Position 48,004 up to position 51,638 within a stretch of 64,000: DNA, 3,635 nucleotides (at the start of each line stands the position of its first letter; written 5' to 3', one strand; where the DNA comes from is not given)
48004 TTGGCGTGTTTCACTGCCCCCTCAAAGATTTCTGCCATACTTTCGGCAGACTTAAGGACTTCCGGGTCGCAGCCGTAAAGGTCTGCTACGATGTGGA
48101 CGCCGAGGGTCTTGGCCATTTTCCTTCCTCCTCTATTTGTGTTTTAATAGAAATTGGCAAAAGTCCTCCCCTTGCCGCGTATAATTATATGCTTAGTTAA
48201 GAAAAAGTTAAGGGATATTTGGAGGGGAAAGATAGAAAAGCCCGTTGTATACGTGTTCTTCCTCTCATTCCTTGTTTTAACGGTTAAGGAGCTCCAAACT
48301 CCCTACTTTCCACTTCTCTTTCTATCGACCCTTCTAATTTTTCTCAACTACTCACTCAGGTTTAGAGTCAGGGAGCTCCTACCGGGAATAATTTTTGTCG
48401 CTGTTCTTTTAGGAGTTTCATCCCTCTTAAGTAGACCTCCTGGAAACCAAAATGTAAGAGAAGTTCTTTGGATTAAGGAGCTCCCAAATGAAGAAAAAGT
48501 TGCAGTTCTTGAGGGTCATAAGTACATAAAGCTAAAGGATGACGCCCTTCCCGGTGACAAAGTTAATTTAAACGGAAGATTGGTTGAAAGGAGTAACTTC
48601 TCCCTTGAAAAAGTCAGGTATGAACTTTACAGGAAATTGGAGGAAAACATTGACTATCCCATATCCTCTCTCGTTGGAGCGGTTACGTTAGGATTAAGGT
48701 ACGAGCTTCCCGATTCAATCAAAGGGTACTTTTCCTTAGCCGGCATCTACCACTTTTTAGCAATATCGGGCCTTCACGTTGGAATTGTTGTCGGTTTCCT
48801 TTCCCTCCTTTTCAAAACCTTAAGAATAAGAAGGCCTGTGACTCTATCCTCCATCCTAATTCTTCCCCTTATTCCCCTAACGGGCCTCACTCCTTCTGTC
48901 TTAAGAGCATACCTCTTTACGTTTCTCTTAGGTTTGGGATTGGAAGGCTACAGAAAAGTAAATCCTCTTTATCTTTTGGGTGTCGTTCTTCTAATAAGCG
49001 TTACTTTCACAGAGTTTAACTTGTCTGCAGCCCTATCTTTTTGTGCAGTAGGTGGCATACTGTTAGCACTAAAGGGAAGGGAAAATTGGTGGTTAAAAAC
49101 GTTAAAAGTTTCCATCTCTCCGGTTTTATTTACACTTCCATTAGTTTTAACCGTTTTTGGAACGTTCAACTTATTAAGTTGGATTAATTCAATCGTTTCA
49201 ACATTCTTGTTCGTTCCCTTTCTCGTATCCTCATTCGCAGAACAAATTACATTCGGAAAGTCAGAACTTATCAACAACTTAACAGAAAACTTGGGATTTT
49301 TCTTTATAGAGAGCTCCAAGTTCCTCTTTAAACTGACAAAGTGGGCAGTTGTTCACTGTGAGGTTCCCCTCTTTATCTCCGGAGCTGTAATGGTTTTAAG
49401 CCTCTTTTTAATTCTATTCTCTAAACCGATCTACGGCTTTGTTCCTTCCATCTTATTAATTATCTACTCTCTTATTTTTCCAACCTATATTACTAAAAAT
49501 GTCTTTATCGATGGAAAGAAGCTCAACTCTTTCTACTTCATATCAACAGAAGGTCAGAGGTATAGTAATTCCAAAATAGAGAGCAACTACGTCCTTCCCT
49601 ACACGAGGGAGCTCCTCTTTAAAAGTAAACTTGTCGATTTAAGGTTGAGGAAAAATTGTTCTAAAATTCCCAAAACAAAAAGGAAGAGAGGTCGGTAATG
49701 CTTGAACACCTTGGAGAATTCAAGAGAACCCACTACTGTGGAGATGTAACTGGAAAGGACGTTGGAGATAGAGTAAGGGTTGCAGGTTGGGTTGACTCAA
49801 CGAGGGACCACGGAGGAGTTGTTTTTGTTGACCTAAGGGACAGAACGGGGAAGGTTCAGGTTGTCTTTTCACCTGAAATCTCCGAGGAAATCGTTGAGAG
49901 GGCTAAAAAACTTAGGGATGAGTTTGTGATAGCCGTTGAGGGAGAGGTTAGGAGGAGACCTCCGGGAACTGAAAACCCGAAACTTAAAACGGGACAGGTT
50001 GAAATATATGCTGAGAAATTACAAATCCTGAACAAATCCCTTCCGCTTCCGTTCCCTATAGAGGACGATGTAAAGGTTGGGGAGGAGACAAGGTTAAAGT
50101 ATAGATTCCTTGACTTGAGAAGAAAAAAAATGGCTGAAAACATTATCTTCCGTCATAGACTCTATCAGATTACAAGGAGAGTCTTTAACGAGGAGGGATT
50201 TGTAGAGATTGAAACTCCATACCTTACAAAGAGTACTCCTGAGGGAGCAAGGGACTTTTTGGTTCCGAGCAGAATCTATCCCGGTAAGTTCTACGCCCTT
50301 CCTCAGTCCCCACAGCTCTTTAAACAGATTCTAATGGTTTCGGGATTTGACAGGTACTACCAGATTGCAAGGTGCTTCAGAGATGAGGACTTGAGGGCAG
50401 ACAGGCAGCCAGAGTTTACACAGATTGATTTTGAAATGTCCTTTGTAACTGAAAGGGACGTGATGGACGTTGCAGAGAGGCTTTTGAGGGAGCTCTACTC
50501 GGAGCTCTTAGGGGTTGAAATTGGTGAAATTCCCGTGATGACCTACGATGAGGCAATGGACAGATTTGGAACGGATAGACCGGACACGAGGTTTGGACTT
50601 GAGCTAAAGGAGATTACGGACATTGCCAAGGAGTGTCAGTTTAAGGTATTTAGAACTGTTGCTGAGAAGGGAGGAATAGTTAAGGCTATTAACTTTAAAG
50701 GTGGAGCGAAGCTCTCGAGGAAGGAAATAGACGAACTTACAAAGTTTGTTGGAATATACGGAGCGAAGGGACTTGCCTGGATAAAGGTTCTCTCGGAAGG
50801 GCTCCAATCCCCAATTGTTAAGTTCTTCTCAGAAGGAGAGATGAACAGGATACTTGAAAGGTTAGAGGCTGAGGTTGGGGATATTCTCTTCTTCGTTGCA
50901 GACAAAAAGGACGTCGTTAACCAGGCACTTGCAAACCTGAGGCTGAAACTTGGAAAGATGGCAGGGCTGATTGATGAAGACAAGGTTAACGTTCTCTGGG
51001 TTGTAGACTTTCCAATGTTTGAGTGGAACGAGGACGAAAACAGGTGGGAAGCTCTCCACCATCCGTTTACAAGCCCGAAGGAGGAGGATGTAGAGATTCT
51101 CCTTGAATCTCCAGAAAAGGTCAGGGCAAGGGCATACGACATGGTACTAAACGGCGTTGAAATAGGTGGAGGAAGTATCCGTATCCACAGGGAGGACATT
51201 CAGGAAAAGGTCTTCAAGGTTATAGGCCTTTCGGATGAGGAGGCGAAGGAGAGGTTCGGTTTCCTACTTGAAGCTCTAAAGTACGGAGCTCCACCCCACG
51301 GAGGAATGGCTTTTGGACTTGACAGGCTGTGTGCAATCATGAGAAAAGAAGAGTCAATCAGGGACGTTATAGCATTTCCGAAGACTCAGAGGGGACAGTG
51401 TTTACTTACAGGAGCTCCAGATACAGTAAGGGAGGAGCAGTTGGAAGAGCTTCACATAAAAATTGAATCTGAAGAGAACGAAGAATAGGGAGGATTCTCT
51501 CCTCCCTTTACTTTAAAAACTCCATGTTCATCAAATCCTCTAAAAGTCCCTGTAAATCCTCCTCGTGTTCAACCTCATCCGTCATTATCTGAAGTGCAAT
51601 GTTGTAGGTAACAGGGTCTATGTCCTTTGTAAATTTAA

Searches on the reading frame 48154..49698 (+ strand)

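Call 97: search_protein_families(library=pfam, proteins=[window:48154-49698:+], max_evalue=1e-8)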
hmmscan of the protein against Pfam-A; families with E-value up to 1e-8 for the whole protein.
window:48154-49698:+ (514 aa): 1 family
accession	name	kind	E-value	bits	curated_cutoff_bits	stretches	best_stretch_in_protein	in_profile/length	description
PF03772.21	Competence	-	2.8e-23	83.1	23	1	178-422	2-265/270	Competence protein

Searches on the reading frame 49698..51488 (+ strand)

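Call 97: search_protein_families(library=pfam, proteins=[window:49698-51488:+], max_evalue=1e-8)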
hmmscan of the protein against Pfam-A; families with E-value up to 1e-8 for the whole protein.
window:49698-51488:+ (596 aa): 3 families
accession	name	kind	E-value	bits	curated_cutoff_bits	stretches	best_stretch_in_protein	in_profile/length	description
PF00152.25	tRNA-synt_2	-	2.6e-125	418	25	1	129-564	2-308/308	tRNA synthetases class II (D, K and N)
PF02938.19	GAD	-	6.6e-33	113.3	23.4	1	318-411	1-95/95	GAD domain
PF01336.31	tRNA_anti-codon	-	4.7e-20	71.7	27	1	26-111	1-75/75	OB-fold nucleic acid binding domain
